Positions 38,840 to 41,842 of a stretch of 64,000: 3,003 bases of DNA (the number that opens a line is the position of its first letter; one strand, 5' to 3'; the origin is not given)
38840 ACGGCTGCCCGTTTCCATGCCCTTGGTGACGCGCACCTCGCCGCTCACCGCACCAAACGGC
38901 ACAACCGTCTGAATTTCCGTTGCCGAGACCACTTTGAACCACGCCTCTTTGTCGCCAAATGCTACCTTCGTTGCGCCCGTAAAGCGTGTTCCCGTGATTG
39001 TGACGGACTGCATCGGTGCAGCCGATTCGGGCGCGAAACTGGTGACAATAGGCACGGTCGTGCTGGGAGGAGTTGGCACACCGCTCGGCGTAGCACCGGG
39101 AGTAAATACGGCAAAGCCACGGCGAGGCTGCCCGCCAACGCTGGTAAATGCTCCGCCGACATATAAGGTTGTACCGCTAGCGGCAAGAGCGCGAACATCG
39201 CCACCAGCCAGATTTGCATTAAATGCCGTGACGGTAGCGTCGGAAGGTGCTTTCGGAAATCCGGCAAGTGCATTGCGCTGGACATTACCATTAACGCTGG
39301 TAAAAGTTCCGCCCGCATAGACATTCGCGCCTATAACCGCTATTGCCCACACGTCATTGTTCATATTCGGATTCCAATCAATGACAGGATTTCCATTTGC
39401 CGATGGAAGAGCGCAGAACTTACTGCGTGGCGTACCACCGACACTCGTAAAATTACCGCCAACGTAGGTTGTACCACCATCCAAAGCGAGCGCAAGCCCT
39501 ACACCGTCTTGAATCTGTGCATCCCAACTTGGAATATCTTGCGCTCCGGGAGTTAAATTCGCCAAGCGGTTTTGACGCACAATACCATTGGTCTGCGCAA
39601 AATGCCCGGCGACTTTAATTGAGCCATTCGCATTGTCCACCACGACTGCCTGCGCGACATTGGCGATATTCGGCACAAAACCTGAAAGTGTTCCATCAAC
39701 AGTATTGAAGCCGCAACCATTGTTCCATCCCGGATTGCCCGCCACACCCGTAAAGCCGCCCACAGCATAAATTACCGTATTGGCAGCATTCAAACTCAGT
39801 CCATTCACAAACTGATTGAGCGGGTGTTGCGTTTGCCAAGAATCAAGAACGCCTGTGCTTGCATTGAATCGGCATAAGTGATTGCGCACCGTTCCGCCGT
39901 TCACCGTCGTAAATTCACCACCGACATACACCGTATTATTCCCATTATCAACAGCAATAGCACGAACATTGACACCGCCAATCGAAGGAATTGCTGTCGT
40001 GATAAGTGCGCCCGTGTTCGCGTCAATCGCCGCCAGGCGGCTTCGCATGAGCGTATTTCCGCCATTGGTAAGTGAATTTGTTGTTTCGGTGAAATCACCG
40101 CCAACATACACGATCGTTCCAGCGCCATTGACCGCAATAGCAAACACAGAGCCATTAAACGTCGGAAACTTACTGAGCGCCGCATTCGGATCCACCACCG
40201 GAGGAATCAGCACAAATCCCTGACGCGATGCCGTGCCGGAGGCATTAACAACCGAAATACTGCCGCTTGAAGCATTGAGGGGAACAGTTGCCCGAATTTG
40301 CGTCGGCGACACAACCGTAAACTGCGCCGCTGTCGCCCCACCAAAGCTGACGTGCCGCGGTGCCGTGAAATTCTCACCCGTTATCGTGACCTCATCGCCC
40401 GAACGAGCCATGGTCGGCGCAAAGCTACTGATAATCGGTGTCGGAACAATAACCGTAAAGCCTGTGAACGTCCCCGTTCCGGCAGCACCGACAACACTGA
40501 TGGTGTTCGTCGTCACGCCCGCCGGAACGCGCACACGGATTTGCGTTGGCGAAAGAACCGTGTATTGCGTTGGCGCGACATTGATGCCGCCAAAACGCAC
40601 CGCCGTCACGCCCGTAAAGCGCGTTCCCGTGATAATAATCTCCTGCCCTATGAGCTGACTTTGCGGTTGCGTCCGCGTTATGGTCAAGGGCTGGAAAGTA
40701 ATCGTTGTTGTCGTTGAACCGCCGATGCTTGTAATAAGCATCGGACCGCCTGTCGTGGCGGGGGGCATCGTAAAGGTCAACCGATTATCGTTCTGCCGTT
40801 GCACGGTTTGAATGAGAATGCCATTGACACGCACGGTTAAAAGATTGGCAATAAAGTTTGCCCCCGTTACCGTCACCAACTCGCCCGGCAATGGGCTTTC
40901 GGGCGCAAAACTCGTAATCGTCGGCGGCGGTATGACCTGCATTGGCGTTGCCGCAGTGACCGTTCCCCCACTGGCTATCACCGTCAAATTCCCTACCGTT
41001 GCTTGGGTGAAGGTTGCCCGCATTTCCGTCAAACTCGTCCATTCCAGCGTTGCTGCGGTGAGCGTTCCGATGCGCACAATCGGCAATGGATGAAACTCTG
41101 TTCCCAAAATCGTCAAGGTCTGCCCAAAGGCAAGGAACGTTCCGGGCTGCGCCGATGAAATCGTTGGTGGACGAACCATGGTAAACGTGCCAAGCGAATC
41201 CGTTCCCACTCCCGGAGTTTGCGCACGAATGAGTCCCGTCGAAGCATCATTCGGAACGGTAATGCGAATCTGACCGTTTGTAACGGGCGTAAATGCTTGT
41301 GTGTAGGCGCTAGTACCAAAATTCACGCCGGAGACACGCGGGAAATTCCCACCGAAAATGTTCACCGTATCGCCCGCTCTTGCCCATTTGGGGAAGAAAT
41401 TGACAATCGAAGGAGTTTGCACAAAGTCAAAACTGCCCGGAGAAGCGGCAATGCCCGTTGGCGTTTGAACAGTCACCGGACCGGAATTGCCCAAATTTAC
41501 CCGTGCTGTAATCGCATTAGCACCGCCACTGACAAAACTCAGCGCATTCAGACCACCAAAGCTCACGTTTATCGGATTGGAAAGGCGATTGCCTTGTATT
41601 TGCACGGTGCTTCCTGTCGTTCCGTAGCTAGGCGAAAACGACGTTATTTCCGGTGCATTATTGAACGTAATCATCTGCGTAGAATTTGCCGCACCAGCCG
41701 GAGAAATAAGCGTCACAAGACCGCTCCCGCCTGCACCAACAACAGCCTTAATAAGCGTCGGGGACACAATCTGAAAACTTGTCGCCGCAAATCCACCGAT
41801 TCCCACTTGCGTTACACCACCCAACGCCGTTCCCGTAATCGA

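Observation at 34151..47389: Mosaic architecture of the 4,412-aa T9SS cargo protein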

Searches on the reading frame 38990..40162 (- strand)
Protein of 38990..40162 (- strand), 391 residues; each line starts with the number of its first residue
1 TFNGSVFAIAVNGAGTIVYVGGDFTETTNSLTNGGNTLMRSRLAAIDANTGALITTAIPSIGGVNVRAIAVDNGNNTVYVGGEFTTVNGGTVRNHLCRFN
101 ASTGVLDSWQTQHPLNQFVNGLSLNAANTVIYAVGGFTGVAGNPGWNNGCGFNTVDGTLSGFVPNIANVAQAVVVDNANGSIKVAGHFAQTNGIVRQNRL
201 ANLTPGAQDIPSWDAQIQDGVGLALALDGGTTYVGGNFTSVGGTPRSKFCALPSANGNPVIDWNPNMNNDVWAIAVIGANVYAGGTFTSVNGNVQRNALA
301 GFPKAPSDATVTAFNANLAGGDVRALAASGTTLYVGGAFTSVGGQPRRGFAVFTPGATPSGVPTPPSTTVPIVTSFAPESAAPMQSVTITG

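Call 11: search_protein_families(library=pfam, proteins=[window:38990-40162:-], max_evalue=0.1)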
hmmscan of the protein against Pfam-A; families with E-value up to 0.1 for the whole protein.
window:38990-40162:- (391 aa): 2 families
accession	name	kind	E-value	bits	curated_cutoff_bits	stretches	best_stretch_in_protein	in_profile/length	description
PF17164.10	DUF5122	-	3.1e-11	43.8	27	1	75-108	3-34/36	Domain of unknown function (DUF5122) beta-propeller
PF12768.13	Rax2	-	3.3e-08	33.7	28.8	1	55-111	13-70/254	Rax2 C-terminal beta propeller domain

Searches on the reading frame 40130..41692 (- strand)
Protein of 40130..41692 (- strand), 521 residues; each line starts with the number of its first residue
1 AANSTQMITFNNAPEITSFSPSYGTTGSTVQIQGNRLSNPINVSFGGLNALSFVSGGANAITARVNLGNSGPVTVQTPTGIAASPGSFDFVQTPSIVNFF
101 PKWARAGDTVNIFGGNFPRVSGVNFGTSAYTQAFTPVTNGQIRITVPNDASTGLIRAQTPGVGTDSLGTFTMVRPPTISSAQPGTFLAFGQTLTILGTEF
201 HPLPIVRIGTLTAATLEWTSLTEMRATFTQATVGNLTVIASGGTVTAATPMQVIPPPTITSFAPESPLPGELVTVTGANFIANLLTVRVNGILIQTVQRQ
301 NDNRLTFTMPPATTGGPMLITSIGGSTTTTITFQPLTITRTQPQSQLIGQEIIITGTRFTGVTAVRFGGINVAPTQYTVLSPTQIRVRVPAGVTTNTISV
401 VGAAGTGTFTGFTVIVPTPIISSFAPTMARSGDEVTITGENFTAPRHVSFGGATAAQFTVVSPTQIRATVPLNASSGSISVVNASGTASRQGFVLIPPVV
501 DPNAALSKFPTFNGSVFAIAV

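Call 11: search_protein_families(library=pfam, proteins=[window:40130-41692:-], max_evalue=0.1)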
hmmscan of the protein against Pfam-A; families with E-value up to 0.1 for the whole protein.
window:40130-41692:- (521 aa): 2 families
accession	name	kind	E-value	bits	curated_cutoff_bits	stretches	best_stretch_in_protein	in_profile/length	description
PF01833.30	TIG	-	1.2e-34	118.5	20.9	6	419-487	1-75/84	IPT/TIG domain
PF20144.5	TIG_SUH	-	1.4e-07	32.1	24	1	419-474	2-56/94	TIG domain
